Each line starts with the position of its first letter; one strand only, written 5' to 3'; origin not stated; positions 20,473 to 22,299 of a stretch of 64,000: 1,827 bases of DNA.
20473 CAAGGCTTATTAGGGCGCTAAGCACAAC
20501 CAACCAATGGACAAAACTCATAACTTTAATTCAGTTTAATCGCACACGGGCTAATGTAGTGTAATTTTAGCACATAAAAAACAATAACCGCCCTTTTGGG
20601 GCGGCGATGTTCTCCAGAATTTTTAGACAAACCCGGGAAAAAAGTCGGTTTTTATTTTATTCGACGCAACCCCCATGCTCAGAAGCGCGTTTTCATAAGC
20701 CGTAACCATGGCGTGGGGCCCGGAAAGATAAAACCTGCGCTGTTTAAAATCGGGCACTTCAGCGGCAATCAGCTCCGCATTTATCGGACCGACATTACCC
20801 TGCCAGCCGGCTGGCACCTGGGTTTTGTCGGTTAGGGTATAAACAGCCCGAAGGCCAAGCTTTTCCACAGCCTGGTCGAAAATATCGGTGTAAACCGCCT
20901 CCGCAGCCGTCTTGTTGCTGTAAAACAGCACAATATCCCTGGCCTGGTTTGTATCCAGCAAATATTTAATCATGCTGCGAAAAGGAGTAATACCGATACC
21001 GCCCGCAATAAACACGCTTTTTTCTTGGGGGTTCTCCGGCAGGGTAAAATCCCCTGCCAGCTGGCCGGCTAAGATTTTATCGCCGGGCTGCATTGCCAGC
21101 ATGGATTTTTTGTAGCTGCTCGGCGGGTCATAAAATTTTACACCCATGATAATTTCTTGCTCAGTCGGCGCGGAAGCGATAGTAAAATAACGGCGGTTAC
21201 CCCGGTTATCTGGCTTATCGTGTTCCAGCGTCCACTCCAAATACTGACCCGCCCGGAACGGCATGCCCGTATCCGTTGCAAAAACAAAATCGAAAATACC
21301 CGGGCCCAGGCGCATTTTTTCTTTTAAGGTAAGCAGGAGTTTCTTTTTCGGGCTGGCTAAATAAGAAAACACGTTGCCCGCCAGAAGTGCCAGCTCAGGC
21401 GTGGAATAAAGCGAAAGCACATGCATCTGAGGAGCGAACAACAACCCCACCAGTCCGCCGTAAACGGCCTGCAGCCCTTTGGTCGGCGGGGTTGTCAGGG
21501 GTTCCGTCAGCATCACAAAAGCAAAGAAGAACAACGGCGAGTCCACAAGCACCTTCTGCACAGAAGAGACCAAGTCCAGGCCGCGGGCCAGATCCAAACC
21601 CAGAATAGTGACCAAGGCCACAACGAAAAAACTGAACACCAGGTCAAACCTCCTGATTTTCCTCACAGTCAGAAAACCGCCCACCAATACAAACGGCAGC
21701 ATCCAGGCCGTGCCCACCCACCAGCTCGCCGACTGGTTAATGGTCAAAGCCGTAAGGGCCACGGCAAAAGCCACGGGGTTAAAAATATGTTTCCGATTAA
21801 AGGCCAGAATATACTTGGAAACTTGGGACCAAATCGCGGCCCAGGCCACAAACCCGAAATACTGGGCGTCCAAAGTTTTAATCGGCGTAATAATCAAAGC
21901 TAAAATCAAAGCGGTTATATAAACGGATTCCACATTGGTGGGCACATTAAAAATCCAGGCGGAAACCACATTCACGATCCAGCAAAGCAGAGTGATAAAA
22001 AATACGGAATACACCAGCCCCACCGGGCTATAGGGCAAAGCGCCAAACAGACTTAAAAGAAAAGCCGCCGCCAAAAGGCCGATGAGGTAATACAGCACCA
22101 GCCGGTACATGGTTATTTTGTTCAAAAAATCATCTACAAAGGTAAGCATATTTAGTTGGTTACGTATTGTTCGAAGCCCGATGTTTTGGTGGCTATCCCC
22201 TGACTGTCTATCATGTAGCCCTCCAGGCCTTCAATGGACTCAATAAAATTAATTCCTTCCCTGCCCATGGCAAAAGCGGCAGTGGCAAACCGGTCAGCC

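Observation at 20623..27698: Putative flavin-based trans-envelope electron-transfer module under an OmpR-type two-component system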

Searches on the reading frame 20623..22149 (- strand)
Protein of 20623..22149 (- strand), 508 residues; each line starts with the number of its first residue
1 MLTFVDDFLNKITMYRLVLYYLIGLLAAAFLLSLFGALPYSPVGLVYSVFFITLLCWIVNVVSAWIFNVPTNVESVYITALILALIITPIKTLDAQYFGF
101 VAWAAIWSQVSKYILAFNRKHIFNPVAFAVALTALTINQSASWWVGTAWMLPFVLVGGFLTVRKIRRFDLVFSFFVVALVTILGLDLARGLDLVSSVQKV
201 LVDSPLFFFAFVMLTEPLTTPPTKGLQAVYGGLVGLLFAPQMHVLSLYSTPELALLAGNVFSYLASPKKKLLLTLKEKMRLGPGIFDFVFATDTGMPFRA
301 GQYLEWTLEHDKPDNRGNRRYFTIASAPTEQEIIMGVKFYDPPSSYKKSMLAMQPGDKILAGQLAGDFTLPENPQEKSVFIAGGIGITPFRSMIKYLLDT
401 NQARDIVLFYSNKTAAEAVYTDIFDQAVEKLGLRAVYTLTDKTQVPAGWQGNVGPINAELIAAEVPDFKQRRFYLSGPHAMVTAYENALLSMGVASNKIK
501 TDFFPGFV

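Call 3: search_protein_families(library=pfam, proteins=[window:20623-22149:-], max_evalue=0.01)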
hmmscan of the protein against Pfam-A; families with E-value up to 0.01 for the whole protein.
window:20623-22149:- (508 aa): 2 families
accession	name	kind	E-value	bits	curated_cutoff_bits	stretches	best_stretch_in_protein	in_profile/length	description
PF00175.26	NAD_binding_1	-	6.3e-15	56.2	22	1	380-485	1-107/109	Oxidoreductase NAD-binding domain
PF03116.20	NQR2_RnfD_RnfE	-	1.5e-05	25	27.7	1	149-261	174-282/296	NQR2, RnfD, RnfE family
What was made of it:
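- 20623..22149 (-): NqrB/RnfD-like membrane domain (about residues 1-265, flavinylation loop deleted) fused to a cytoplasmic NqrF/FNR-like FAD/NAD(P)H domain (about residues 270-508). Pfam NAD_binding_1 E 6.3e-15 and NQR2_RnfD_RnfE E 1.5e-5, the latter below the gathering score (call 3).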

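Call 4: search_protein_families(library=ncbifam, proteins=[window:20623-22149:-], max_evalue=0.01)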
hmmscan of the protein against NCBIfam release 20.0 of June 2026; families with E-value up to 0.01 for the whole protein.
window:20623-22149:- (508 aa): 21 families
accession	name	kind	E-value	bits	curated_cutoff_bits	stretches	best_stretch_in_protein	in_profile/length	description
NF009805.0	PRK13289.1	equivalog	3.7e-24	85.4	432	1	296-504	183-392/399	NO-inducible flavohemoprotein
NF058606.1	GlBtMonoRdsGbcB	equivalog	1.4e-19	70.3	500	1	297-498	42-241/362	glycine betaine monooxygenase reductase subunit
NF007964.0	PRK10684.1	equivalog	6.4e-19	68.1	383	1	293-504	32-237/333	NADH oxidoreductase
NF005963.0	PRK08051.1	equivalog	1.8e-17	63.4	230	1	285-504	18-230/233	NAD(P)H-flavin reductase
TIGR02160.1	PA_CoA_Oxy5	hypoth_equivalog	1.1e-16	60.6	420.8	1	297-504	32-241/352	1,2-phenylacetyl-CoA epoxidase subunit PaaE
NF045803.1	MethMoxFADbindMmoC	equivalog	1.3e-13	50.5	500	1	294-501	136-337/343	aromatic/alkene monooxygenase hydroxylase FAD-binding subunit MmoC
TIGR01941.1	nqrF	equivalog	1.6e-13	50.4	295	1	319-504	206-403/405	NADH:ubiquinone reductase (Na(+)-transporting) subunit F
NF040810.1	BenC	equivalog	3.1e-13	49.6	430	1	293-500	129-326/333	benzoate 1,2-dioxygenase electron transfer component BenC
NF052252.1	flav_redu_LuxG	exception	5.3e-12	45.4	340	1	281-498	11-223/232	flavin mononucleotide reductase LuxG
NF008822.0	PRK11872.1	equivalog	9.6e-09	34.7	402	1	352-500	187-331/341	anthranilate 1,2-dioxygenase electron transfer component AntC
NF008178.0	PRK10926.1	equivalog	9.4e-08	31.6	390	1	296-451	29-183/248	ferredoxin--NADP(+) reductase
NF006220.0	PRK08345.1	subfamily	3.6e-07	29.7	395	1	350-499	87-246/294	cytochrome-c3 hydrogenase subunit gamma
NF040830.1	sulfhyd_ShyC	equivalog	4e-07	29.5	600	1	323-422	58-155/288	NAD(P)-dependent hydrogenase/sulfhydrogenase 2 subunit gamma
TIGR02911.1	sulfite_red_B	equivalog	1.7e-06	27.4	288.6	1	353-500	76-220/261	anaerobic sulfite reductase subunit AsrB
NF000796.0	PRK00054.1-1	equivalog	1.9e-05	24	224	1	347-484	64-184/254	dihydroorotate dehydrogenase electron transfer subunit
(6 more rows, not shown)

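Call 10: find_homologous_proteins(query=window:20623-22149:-, max_evalue=0.00001)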
Query window:20623-22149:- (508 aa): 7990 proteins with E <= 0.00001 among 8000 candidates; the best 120 are listed.
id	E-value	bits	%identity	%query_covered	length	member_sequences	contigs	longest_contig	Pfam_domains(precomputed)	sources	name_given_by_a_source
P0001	0.0e+0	1129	100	100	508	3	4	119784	PF00175.27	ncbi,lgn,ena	-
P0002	0.0e+0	1089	96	100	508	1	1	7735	PF00175.27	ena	-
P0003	3.9e-276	935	82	97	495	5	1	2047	PF00175.27,PF03116.21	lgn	-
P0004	3.3e-275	932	79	100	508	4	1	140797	PF00175.27,PF03116.21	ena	-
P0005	4.0e-273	925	81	97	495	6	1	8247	PF00175.27,PF03116.21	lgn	-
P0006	9.9e-267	904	79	95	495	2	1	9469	PF00175.27,PF03116.21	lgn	-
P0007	7.0e-263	891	79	97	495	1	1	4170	PF00175.27,PF03116.21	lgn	-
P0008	5.9e-258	875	78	93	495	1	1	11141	PF00175.27,PF03116.21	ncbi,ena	-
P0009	1.3e-252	857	73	100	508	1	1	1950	PF00175.27,PF03116.21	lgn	-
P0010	1.1e-244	831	73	97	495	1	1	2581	PF00175.27,PF03116.21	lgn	-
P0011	2.9e-241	820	69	100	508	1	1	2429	PF00175.27,PF03116.21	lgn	-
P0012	1.0e-237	808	69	100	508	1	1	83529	PF00175.27,PF03116.21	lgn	-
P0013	2.5e-236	803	68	100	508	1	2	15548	PF00175.27,PF03116.21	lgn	-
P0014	2.6e-236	803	68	100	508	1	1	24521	PF00175.27,PF03116.21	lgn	-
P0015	9.1e-224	762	65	100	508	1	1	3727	PF00175.27,PF03116.21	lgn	-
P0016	5.1e-221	753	65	100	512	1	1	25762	PF00175.27,PF03116.21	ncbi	-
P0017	1.3e-215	735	63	100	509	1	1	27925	PF00175.27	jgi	jgi:glycine betaine catabolism B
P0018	7.7e-215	733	64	100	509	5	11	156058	PF00175.27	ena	-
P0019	9.0e-213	726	63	100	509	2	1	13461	PF00175.27,PF03116.21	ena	-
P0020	4.6e-209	714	62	100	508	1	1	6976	PF00175.27,PF03116.21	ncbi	-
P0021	1.2e-207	709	64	94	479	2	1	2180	PF00175.27,PF03116.21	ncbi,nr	ncbi:MAG TPA: RnfABCDGE type electron transport complex subunit D, partial [Patescibacteria group ba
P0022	1.2e-207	709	61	100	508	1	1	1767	PF00175.27,PF03116.21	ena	-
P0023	2.7e-206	704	60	100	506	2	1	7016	PF00175.27,PF03116.21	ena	-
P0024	3.5e-206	704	62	100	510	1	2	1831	PF00175.27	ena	-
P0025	3.9e-206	704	61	100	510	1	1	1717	PF00175.27,PF03116.21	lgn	-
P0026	5.1e-206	704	61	100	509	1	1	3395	PF00175.27,PF03116.21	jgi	jgi:ferredoxin-NADP reductase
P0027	7.1e-206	703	61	100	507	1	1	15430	PF00175.27,PF03116.21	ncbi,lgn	-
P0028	3.6e-205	701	62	97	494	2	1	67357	PF00175.27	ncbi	-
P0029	1.1e-204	699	60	100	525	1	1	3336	PF00175.27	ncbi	-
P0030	2.8e-203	694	61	100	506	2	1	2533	PF00175.27,PF03116.21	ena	-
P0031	3.0e-203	694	61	99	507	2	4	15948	PF00175.27,PF03116.21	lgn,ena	-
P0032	4.8e-203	694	61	100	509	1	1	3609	PF00175.27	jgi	-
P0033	2.5e-202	691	60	100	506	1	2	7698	PF00175.27,PF03116.21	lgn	-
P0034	3.6e-202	691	60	100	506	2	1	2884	PF00175.27,PF00970.31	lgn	-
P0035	1.1e-201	689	61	100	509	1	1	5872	PF00175.27,PF03116.21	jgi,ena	-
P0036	1.2e-201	689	61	100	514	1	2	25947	PF00175.27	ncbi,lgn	-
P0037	1.7e-201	689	59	100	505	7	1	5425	PF00175.27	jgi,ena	-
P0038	2.3e-201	688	60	100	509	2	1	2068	PF00175.27,PF03116.21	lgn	-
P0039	3.2e-201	688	60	100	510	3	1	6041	PF00175.27,PF03116.21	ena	-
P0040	4.1e-201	687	58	100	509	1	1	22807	PF00175.27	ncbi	-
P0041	5.0e-201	687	60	100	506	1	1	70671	PF00175.27,PF03116.21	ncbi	ncbi:MAG: FAD-dependent oxidoreductase [Aggregatilineales bacterium]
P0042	8.5e-201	686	61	100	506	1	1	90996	PF00175.27,PF03116.21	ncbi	ncbi:MAG: RnfABCDGE type electron transport complex subunit D [Chloroflexota bacterium]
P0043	1.2e-200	686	60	100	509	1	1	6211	PF00175.27,PF03116.21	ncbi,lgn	-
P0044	1.8e-200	685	62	95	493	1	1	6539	PF00175.27,PF03116.21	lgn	-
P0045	3.2e-200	684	61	100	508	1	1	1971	PF00175.27,PF03116.21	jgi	jgi:ferredoxin-NADP reductase/Na+-translocating ferredoxin:NAD+ oxidoreductase RnfD subunit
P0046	4.5e-200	684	59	100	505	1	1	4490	PF00175.27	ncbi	-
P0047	4.7e-200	684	59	100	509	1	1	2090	PF00175.27,PF03116.21,PF08030.18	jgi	jgi:ferredoxin-NADP reductase/Na+-translocating ferredoxin:NAD+ oxidoreductase RnfD subunit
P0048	4.9e-200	684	60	100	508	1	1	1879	PF00175.27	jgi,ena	-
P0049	5.5e-200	684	60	100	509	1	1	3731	PF00175.27,PF03116.21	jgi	jgi:ferredoxin-NADP reductase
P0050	5.5e-200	684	61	100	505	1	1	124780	PF00175.27,PF03116.21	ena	-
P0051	5.8e-200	684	61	100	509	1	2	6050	PF00175.27,PF03116.21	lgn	-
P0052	6.3e-200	683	60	100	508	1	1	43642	PF00175.27,PF03116.21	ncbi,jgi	jgi:ferredoxin-NADP reductase/Na+-translocating ferredoxin:NAD+ oxidoreductase RnfD subunit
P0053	6.9e-200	683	60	100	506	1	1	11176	PF00175.27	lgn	-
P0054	7.0e-200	683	61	100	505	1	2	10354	PF00175.27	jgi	jgi:ferredoxin-NADP reductase/Na+-translocating ferredoxin:NAD+ oxidoreductase RnfD subunit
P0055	7.6e-200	683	61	100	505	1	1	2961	PF00175.27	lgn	-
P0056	1.2e-199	683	61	100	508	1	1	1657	PF00175.27,PF03116.21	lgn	-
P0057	2.5e-199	681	59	100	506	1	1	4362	PF00175.27,PF03116.21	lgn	-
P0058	2.7e-199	681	59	100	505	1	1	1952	PF00175.27,PF03116.21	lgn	-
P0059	3.1e-199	681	60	100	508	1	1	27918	PF00175.27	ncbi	-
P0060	3.3e-199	681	62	100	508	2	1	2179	PF00175.27,PF03116.21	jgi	jgi:ferredoxin-NADP reductase/Na+-translocating ferredoxin:NAD+ oxidoreductase RnfD subunit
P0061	4.0e-199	681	61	100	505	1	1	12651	PF00175.27,PF03116.21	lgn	-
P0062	5.2e-199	680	60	100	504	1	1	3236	PF00175.27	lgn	-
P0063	6.3e-199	680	61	99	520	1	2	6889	PF00175.27,PF03116.21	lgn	-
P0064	6.4e-199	680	59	100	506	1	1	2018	PF00175.27,PF03116.21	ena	-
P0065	1.6e-198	679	60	100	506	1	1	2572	PF00175.27,PF03116.21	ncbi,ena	-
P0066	1.6e-198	679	58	100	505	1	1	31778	PF00175.27,PF03116.21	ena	-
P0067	4.0e-198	677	60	100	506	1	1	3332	PF00175.27,PF03116.21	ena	-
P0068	4.6e-198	677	60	100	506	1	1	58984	PF00175.27,PF03116.21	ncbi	ncbi:MAG: RnfABCDGE type electron transport complex subunit D [Chloroflexota bacterium]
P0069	6.3e-198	677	61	100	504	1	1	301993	PF00175.27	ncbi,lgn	-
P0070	1.0e-197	676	61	100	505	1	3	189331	PF00175.27,PF03116.21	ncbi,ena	-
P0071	1.2e-197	676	60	100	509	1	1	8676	PF00175.27,PF03116.21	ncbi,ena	-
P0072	2.2e-197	675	59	100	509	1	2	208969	PF00175.27,PF03116.21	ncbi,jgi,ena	-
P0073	2.3e-197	675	61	97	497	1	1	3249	PF00175.27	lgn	-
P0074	2.3e-197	675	60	100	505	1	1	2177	PF00175.27,PF03116.21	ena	-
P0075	2.9e-197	675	59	100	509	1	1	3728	PF00175.27,PF03116.21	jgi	jgi:ferredoxin-NADP reductase/Na+-translocating ferredoxin:NAD+ oxidoreductase RnfD subunit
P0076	3.1e-197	675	60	100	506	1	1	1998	PF00175.27,PF03116.21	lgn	-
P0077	3.2e-197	675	60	100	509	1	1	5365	PF00175.27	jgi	jgi:ferredoxin-NADP reductase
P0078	4.2e-197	674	60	100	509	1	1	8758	PF00175.27,PF03116.21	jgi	jgi:ferredoxin-NADP reductase/Na+-translocating ferredoxin:NAD+ oxidoreductase RnfD subunit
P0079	5.3e-197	674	60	100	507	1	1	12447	PF00175.27,PF03116.21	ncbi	-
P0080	5.9e-197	674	61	100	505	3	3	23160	PF00175.27,PF03116.21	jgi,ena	jgi:ferredoxin-NADP reductase/Na+-translocating ferredoxin:NAD+ oxidoreductase RnfD subunit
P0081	6.0e-197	674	60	100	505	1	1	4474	PF00175.27,PF03116.21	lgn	-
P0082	7.8e-197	673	60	100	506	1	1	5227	PF00175.27,PF03116.21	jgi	jgi:ferredoxin-NADP reductase/Na+-transporting NADH:ubiquinone oxidoreductase subunit NqrB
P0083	9.3e-197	673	57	100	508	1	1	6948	PF00175.27,PF03116.21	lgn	-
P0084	1.1e-196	673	61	100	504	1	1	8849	PF00175.27,PF03116.21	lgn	-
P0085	2.0e-196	672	57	100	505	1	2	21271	PF00175.27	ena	-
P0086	2.7e-196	671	59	100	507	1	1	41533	PF00175.27,PF03116.21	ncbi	-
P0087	2.7e-196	671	59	100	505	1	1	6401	PF00175.27,PF03116.21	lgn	-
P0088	3.6e-196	671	58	100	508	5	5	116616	PF00175.27,PF03116.21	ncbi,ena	-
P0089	3.7e-196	671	60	100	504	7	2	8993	PF00175.27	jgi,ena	-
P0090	4.1e-196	671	58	100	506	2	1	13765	PF00175.27,PF03116.21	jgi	-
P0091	4.1e-196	671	59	100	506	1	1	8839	PF00175.27,PF03116.21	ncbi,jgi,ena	jgi:ferredoxin-NADP reductase/Na+-translocating ferredoxin:NAD+ oxidoreductase RnfD subunit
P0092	5.6e-196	670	59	100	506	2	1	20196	PF00175.27,PF03116.21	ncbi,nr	ncbi:RnfABCDGE type electron transport complex subunit D [Patescibacteria group bacterium]|nr:RnfABC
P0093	5.8e-196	670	60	100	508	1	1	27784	PF00175.27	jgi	jgi:ferredoxin-NADP reductase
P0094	6.3e-196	670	59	100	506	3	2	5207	PF00175.27,PF03116.21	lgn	-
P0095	6.4e-196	670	59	100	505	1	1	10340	PF00175.27,PF03116.21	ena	-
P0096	8.5e-196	670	58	100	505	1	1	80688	PF00175.27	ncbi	-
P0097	1.0e-195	670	60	100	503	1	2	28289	PF00175.27,PF03116.21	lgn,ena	-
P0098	1.2e-195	669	60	100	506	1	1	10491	PF00175.27,PF03116.21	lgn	-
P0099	1.3e-195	669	60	100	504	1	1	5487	PF00175.27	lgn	-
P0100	1.5e-195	669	60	100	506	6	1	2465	PF00175.27,PF03116.21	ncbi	-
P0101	1.5e-195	669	59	100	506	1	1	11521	PF00175.27,PF03116.21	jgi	jgi:ferredoxin-NADP reductase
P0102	1.7e-195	669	60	100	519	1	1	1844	PF00175.27,PF03116.21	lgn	-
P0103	2.5e-195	668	59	100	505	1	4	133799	PF00175.27,PF03116.21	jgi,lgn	-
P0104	3.2e-195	668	60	100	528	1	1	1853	PF00175.27,PF03116.21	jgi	-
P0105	3.3e-195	668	58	100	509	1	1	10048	PF00175.27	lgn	-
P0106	3.3e-195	668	59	99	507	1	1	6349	PF00175.27,PF03116.21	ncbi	-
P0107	3.3e-195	668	60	100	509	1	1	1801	PF00175.27,PF03116.21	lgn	-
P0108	3.5e-195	668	61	100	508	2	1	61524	PF00175.27,PF03116.21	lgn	-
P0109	4.3e-195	668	59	99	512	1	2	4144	PF00175.27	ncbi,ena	-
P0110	7.4e-195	667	58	100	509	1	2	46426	PF00175.27,PF03116.21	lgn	-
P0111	8.7e-195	666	60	96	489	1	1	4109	PF00175.27,PF00970.31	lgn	-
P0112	9.2e-195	666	60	100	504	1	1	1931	PF00175.27,PF03116.21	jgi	-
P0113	1.1e-194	666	59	99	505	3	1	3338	PF00175.27,PF03116.21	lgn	-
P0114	1.3e-194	666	60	100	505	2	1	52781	PF00175.27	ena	-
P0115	1.4e-194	666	57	100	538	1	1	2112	PF00175.27,PF03116.21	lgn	-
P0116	1.5e-194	666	59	100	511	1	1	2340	PF00175.27,PF03116.21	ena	-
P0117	1.6e-194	666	59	100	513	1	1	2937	PF00175.27,PF03116.21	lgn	-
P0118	1.6e-194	666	60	97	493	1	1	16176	PF00175.27,PF03116.21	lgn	-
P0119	1.7e-194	666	56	100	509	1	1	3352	PF00175.27,PF03116.21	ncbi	-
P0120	2.2e-194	665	57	100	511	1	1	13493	PF00175.27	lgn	-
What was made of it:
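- Most homologs carry PF03116 + PF00175 (call 10).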

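Call 11: search_solved_structures(query=window:20623-22149:-, max_evalue=1, show_alignments=0)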
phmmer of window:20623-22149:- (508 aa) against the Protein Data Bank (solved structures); distinct sequences matched with E-value up to 1: 130 (the best 60 are shown).
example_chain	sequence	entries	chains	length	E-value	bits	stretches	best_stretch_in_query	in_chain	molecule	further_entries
7qu3_A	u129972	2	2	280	2.8e-11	46.3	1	321-506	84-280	Na(+)-translocating NADH-quinone reductase subunit F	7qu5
7qty_A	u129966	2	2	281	9.7e-11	44.5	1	320-506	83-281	Na(+)-translocating NADH-quinone reductase subunit F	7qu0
2r6h_A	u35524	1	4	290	4.4e-10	42.3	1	347-503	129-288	NADH:ubiquinone oxidoreductase, Na translocating, F subunit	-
2eix_A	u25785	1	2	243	6.1e-09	38.6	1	319-494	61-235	NADH-cytochrome b5 reductase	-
3fpk_A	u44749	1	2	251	1.9e-08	37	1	296-461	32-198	Ferredoxin-NADP reductase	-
5ogx_A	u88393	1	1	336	2.6e-08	36.5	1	294-499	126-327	Cytochrome P450 reductase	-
4u9u_A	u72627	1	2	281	4.5e-08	35.7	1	342-506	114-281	Na(+)-translocating NADH-quinone reductase subunit F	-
8ad4_A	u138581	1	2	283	4.6e-08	35.7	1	342-506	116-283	Na(+)-translocating NADH-quinone reductase subunit F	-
4uaj_A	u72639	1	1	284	4.7e-08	35.7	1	342-506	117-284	Na(+)-translocating NADH-quinone reductase subunit F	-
1qfj_A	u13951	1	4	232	5.2e-08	35.5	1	290-481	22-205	PROTEIN (FLAVIN REDUCTASE)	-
7xk3_F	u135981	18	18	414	7.8e-08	34.9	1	342-506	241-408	Na(+)-translocating NADH-quinone reductase subunit F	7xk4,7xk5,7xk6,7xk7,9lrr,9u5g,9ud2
7c3a_A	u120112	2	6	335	9.2e-08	34.7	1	360-504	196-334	Ferredoxin reductase component of carbazole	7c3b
8a1t_F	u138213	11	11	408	1.2e-07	34.3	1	342-506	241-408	Na(+)-translocating NADH-quinone reductase subunit F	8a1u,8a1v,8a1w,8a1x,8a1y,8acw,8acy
1fdr_A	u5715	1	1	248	1.6e-07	33.9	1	295-442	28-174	FLAVODOXIN REDUCTASE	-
8ad3_A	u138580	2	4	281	1.9e-07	33.6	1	342-502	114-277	Na(+)-translocating NADH-quinone reductase subunit F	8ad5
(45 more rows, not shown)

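Call 12: find_encoding_contigs(protein=P0001, flank=10000, max_places=3)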
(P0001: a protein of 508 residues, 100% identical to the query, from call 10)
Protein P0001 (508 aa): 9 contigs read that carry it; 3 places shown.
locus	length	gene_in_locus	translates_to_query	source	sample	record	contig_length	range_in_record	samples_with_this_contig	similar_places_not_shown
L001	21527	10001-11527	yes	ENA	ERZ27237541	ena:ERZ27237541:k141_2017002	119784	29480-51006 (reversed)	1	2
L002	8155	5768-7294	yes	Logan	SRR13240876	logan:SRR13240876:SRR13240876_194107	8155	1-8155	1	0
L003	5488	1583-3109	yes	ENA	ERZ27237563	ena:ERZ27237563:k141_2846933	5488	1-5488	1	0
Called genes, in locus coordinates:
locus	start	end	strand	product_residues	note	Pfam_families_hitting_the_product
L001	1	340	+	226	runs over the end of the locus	PF00005:ABC_tran, PF02463:SMC_N (faint)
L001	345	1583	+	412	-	PF12704:MacB_PCD, PF02687:FtsX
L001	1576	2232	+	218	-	PF14360:PAP2_C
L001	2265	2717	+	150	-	PF18914:DUF5666 (weak)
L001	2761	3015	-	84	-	-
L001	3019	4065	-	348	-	PF04240:Caroten_synth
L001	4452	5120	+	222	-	PF00072:Response_reg, PF00486:Trans_reg_C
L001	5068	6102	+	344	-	PF00512:HisKA, PF02518:HATPase_c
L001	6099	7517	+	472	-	PF13360:PQQ_2 (faint)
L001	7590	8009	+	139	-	PF04205:FMN_bind (weak)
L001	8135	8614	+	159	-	PF08239:SH3_3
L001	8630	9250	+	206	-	-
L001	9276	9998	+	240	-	PF02424:ApbE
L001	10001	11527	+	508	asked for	PF00175:NAD_binding_1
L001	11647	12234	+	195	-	-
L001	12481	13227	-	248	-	-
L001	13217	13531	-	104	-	-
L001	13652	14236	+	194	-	PF09335:VTT_dom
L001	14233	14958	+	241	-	PF00535:Glycos_transf_2, PF10111:Glyco_tranf_2_2 (weak), PF13641:Glyco_tranf_2_3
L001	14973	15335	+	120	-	-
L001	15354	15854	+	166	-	-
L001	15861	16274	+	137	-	-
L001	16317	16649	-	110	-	PF04193:PQ-loop (weak)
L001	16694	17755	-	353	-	PF03951:Gln-synt_N, PF00120:Gln-synt_C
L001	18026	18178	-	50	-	-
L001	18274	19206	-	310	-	PF00294:PfkB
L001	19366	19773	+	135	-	-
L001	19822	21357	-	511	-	PF14010:PEPcase_2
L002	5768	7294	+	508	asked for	PF00175:NAD_binding_1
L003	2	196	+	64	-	?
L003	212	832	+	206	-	-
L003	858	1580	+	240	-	PF02424:ApbE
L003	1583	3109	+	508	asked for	PF00175:NAD_binding_1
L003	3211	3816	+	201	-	-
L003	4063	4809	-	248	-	-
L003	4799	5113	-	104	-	-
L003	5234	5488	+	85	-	?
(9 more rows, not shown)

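Call 13: find_encoding_contigs(protein=P0004, flank=10000, max_places=2)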
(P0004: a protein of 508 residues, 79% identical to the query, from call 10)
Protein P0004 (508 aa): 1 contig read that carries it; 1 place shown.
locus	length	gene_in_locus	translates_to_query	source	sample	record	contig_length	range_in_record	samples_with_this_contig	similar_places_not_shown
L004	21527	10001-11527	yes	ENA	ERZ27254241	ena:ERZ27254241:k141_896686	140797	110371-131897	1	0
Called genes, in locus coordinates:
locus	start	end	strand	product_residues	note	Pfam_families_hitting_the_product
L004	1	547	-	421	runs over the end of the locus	PF01566:Nramp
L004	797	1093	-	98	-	PF04020:Phage_holin_4_2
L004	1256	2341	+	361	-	PF00390:malic, PF03949:Malic_M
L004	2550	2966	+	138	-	PF12802:MarR_2, PF01047:MarR, PF13463:HTH_27 (weak), PF01325:Fe_dep_repress (weak)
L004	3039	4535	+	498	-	PF25984:BSH_YknX (faint), PF25881:HH_YBHG (faint), PF25989:YknX_C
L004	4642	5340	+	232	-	PF25990:Beta-barrel_YknX (weak)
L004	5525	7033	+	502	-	PF07690:MFS_1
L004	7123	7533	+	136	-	PF04205:FMN_bind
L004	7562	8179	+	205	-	PF08239:SH3_3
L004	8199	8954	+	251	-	PF04205:FMN_bind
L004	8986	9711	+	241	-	PF02424:ApbE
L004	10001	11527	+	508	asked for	PF03116:NQR2_RnfD_RnfE (weak), PF00175:NAD_binding_1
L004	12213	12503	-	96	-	-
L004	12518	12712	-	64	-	-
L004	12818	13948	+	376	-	PF13231:PMT_2 (weak)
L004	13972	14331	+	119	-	-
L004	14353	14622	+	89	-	PF00805:Pentapeptide, PF13599:Pentapeptide_4, PF25296:Decapeptide (weak), PF00805:Pentapeptide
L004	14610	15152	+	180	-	PF00293:NUDIX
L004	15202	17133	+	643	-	PF07690:MFS_1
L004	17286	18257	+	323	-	PF02463:SMC_N (weak), PF13175:AAA_15 (faint), PF00005:ABC_tran, PF13304:AAA_21, PF13732:DrrA1-3_C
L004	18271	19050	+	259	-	PF01061:ABC2_membrane, PF12698:ABC2_membrane_3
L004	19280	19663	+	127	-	PF00903:Glyoxalase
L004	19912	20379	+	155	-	PF05973:Gp49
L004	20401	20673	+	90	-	PF13744:HTH_37, PF13560:HTH_31, PF01381:HTH_3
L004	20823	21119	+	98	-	-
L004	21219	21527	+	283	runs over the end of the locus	PF00248:Aldo_ket_red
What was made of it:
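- L004 keeps the five-gene core without the two-component system (call 13).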
